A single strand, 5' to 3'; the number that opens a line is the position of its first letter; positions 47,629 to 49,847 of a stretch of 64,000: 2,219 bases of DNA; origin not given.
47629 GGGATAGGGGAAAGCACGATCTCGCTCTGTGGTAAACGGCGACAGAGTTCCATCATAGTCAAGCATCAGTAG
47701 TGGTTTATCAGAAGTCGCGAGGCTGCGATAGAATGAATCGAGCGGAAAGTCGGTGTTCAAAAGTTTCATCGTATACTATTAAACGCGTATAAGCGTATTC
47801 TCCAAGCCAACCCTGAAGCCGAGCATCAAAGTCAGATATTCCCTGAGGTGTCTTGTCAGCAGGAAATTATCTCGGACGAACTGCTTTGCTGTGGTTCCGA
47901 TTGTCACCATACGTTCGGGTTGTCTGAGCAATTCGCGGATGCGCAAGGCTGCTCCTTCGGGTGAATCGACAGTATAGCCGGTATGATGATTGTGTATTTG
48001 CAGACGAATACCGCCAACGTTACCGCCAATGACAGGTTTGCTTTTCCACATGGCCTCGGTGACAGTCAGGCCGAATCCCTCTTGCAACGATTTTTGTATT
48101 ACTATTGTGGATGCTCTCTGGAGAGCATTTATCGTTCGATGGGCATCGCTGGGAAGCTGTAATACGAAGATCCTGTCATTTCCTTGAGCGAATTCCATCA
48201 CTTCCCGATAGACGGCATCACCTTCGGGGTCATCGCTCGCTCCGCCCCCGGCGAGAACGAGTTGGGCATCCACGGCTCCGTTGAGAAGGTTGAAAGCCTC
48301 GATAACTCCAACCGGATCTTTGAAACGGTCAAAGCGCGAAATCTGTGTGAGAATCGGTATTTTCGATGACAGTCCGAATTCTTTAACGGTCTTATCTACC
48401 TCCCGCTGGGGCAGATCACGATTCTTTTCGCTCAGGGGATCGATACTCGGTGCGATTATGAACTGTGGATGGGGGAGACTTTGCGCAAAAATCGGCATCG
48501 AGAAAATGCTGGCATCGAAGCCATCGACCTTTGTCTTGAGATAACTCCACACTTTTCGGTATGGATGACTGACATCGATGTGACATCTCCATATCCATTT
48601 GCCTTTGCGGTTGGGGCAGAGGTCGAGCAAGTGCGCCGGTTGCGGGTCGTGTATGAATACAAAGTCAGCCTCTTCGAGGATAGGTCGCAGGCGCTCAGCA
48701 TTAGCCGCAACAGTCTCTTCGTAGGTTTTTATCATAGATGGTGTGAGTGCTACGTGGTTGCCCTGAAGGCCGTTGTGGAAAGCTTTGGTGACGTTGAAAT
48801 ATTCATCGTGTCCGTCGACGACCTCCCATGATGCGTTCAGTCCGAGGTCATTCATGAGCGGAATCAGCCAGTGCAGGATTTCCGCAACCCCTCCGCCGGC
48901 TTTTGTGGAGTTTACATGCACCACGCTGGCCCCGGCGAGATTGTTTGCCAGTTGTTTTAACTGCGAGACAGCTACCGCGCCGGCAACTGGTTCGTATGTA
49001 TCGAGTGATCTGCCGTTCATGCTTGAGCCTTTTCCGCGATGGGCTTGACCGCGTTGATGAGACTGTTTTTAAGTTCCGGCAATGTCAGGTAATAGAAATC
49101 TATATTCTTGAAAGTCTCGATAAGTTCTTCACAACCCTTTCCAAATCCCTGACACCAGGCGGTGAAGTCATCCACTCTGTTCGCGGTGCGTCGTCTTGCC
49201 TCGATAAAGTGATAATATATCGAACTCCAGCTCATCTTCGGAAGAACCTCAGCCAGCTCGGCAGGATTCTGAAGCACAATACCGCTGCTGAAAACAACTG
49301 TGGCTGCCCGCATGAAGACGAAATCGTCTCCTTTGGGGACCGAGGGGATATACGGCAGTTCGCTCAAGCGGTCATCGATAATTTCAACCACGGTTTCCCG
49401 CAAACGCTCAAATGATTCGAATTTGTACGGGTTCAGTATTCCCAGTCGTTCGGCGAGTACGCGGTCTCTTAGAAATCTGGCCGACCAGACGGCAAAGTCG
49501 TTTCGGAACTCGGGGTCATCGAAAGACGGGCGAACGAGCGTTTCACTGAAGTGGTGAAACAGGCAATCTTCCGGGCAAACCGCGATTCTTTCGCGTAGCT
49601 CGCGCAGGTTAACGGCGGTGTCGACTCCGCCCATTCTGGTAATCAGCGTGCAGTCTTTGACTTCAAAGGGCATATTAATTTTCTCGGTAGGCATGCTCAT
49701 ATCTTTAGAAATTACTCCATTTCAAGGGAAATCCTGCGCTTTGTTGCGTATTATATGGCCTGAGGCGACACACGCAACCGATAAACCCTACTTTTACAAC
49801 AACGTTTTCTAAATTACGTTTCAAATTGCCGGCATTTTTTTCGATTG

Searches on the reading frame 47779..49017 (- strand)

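Call 89: search_protein_families(library=pfam, max_evalue=0.00001, proteins=[window:47779-49017:-])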
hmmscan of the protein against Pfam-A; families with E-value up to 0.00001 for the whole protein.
window:47779-49017:- (412 aa): 4 families
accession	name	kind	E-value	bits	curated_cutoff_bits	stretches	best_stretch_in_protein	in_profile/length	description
PF21269.3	TreT_GT1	-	6.3e-56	188.5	27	1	34-179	1-144/144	Trehalose synthase, N-terminal domain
PF00534.26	Glycos_transf_1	-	6.2e-22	78.4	26.4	1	211-379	6-171/172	Glycosyl transferases group 1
PF13692.12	Glyco_trans_1_4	-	1.3e-12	48.6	27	1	223-365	4-141/142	Glycosyl transferases group 1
PF20706.3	GT4-conflict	-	5.1e-07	29.4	26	1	241-339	220-318/385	Family 4 Glycosyltransferase in conflict systems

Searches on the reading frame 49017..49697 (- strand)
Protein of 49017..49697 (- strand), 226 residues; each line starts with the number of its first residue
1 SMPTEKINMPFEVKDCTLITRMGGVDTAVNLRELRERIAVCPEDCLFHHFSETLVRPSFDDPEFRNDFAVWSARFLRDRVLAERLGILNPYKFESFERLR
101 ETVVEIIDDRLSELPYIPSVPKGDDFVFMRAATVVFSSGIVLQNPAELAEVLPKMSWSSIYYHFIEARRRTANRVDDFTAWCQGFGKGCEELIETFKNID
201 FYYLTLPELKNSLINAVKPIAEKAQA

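Call 89: search_protein_families(library=pfam, max_evalue=0.00001, proteins=[window:49017-49697:-])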
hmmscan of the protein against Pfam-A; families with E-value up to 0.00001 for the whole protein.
window:49017-49697:- (226 aa): 1 family
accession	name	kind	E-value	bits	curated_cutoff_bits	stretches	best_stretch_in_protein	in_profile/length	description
PF19027.5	DUF5752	-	3.5e-64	216.4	23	1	9-217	2-207/208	Family of unknown function (DUF5752)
